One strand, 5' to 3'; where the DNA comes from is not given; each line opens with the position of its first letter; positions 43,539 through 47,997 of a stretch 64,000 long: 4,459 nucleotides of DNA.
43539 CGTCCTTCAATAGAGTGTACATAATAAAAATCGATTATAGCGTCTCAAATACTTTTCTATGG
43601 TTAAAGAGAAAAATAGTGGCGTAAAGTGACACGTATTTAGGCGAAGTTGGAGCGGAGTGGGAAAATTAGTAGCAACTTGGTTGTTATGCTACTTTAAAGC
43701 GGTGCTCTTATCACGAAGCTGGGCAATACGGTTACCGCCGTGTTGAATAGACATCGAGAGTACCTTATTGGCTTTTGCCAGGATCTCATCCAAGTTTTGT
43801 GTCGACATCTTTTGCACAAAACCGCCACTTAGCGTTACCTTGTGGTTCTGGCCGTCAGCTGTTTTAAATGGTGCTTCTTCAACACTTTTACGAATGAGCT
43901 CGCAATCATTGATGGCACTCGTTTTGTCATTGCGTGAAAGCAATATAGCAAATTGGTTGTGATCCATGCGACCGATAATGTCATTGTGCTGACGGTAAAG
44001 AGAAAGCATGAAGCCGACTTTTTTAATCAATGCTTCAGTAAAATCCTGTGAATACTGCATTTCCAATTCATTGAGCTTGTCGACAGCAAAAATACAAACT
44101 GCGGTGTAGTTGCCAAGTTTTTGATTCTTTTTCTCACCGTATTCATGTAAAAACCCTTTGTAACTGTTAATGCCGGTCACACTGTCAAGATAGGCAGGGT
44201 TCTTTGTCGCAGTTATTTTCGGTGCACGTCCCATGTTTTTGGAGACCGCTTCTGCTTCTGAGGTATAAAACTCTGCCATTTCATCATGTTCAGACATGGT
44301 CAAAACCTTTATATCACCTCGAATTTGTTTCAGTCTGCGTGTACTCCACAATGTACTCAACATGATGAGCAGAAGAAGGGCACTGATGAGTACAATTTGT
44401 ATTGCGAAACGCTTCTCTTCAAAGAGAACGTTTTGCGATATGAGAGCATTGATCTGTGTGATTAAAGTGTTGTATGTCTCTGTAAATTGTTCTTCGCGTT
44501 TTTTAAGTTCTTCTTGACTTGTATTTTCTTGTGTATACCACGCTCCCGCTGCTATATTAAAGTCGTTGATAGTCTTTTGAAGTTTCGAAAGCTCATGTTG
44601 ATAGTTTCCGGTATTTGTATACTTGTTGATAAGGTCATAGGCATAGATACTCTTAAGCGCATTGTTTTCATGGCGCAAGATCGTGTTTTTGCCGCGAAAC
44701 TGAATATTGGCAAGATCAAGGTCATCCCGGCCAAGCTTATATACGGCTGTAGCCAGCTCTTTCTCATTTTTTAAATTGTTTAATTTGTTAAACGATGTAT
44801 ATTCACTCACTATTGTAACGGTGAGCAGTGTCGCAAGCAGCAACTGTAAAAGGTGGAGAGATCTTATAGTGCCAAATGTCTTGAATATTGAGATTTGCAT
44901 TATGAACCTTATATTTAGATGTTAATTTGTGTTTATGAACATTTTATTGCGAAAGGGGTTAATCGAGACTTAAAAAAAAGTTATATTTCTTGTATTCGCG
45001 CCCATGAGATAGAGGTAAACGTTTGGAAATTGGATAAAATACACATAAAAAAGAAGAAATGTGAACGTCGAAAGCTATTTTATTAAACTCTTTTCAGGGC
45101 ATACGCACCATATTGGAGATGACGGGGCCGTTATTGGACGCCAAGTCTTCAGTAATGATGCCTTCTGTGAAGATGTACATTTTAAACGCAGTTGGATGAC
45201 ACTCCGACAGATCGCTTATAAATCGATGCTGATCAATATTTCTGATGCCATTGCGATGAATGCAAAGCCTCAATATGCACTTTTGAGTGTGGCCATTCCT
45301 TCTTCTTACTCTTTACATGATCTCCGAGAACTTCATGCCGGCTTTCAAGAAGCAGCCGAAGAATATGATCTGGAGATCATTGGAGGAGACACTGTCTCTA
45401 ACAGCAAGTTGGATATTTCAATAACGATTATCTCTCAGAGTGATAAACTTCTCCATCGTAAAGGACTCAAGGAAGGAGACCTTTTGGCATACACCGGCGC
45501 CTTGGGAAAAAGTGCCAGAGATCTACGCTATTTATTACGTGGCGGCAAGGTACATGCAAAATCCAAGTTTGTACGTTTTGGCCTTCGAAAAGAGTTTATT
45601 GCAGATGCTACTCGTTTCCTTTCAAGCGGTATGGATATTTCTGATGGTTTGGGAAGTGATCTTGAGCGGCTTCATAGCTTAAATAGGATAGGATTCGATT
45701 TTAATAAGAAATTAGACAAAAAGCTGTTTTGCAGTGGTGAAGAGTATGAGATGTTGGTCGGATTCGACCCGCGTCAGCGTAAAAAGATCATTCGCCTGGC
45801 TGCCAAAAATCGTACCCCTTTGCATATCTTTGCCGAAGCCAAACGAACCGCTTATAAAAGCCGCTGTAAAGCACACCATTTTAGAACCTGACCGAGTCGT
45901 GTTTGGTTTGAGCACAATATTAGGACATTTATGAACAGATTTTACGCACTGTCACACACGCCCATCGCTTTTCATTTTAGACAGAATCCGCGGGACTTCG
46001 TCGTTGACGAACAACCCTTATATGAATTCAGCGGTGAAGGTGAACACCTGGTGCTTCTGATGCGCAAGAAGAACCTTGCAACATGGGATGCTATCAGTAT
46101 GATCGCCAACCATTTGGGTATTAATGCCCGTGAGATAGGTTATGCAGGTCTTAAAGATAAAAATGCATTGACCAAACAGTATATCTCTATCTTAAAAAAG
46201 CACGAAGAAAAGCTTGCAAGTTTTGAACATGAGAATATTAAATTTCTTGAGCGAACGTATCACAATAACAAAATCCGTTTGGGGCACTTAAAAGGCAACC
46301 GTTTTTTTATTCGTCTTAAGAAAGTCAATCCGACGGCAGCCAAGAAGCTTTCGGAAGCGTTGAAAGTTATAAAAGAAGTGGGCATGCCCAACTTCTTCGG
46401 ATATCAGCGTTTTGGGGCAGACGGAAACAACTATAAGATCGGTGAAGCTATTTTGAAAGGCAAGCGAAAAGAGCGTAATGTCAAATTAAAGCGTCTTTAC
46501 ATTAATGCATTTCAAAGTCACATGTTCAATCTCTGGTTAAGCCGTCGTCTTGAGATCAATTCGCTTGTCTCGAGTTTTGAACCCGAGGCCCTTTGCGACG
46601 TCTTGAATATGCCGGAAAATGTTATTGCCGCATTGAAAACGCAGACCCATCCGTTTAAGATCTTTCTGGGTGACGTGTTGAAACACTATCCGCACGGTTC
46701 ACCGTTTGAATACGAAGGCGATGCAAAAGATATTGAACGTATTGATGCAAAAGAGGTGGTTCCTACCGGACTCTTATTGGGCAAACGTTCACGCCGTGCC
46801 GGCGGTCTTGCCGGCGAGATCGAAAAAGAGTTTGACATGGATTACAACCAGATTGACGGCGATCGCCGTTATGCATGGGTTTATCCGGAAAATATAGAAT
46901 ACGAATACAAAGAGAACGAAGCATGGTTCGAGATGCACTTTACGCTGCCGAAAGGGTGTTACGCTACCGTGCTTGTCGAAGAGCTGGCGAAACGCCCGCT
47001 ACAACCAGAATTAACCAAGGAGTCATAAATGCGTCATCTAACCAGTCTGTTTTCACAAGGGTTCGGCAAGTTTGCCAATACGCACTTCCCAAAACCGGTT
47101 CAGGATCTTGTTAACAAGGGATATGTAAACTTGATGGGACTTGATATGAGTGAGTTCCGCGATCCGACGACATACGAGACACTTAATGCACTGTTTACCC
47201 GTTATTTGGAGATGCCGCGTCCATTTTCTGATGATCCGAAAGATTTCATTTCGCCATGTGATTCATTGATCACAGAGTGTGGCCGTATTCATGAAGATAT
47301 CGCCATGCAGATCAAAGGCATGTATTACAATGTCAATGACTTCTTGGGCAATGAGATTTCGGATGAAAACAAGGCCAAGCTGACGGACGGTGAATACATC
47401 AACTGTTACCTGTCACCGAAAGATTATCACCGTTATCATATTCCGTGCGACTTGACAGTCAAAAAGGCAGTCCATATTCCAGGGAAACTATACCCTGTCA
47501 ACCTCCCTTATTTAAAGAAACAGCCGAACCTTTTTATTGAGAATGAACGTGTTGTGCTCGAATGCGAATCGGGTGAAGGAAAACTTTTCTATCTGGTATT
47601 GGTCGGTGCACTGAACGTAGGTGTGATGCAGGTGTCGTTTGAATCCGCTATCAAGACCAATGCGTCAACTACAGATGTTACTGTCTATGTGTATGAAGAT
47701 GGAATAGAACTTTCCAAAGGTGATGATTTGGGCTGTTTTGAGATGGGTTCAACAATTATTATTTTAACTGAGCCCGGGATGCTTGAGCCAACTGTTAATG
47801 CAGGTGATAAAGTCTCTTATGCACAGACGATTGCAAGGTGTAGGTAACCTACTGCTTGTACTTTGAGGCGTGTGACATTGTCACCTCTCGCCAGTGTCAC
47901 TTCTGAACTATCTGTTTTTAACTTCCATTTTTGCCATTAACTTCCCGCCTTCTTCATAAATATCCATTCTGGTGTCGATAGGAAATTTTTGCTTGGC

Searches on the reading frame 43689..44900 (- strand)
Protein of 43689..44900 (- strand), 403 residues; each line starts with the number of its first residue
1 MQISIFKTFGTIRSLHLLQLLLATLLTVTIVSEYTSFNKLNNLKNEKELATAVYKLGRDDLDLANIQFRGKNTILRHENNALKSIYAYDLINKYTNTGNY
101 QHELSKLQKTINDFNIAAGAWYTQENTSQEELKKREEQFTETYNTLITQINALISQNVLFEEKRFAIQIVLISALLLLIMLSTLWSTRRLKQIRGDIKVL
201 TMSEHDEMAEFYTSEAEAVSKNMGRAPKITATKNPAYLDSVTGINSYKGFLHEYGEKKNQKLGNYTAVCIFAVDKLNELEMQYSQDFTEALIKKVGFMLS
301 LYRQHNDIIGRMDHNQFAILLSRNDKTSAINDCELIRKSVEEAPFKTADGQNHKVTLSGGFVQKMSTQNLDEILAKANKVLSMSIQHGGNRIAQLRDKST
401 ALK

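Call 79: search_protein_families(library=pfam, proteins=[window:43689-44900:-], max_evalue=0.00001)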
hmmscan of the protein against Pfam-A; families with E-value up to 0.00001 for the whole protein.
window:43689-44900:- (403 aa): 1 family
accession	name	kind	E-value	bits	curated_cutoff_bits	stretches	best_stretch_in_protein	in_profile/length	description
PF00990.26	GGDEF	-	2.3e-13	50.6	23.8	1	236-391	1-161/161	Diguanylate cyclase, GGDEF domain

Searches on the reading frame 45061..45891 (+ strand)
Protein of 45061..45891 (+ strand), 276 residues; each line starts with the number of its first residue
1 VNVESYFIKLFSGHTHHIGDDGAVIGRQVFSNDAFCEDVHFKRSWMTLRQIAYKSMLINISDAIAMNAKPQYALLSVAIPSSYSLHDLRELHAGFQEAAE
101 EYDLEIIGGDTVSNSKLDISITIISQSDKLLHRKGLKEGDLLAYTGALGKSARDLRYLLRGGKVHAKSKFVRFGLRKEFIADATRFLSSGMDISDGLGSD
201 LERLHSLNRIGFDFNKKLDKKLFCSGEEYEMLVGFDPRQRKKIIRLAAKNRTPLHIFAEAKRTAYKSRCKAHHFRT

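Call 79: search_protein_families(library=pfam, proteins=[window:45061-45891:+], max_evalue=0.00001)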
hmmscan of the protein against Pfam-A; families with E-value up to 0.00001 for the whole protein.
window:45061-45891:+ (276 aa): 1 family
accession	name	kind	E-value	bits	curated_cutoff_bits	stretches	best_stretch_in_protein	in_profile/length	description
PF00586.29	AIRS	-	4.9e-20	72.5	24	1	19-124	1-109/112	AIR synthase related protein, N-terminal domain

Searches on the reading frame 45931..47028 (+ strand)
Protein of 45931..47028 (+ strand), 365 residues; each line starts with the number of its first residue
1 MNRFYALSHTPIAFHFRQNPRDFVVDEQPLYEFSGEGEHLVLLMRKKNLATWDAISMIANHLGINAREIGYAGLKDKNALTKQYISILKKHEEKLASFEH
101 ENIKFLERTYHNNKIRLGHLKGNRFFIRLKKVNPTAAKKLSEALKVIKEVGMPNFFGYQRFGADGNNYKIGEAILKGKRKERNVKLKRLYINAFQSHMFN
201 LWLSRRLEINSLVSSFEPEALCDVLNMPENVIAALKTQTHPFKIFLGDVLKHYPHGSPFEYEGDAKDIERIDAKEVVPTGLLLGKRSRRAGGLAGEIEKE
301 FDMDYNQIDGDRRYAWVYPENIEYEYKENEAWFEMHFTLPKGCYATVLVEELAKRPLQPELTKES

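Call 79: search_protein_families(library=pfam, proteins=[window:45931-47028:+], max_evalue=0.00001)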
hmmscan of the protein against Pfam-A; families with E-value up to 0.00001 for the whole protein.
window:45931-47028:+ (365 aa): 1 family
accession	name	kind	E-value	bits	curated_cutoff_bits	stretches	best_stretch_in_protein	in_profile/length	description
PF01142.23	TruD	-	9.1e-70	236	27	2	4-180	6-190/412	tRNA pseudouridine synthase D (TruD)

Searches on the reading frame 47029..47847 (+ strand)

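Call 79: search_protein_families(library=pfam, proteins=[window:47029-47847:+], max_evalue=0.00001)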
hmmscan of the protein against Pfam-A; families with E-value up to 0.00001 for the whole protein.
window:47029-47847:+ (272 aa): 1 family
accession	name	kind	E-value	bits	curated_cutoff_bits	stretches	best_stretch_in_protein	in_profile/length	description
PF02666.20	PS_Dcarbxylase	-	8.1e-62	208.9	22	1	52-269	1-197/198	Phosphatidylserine decarboxylase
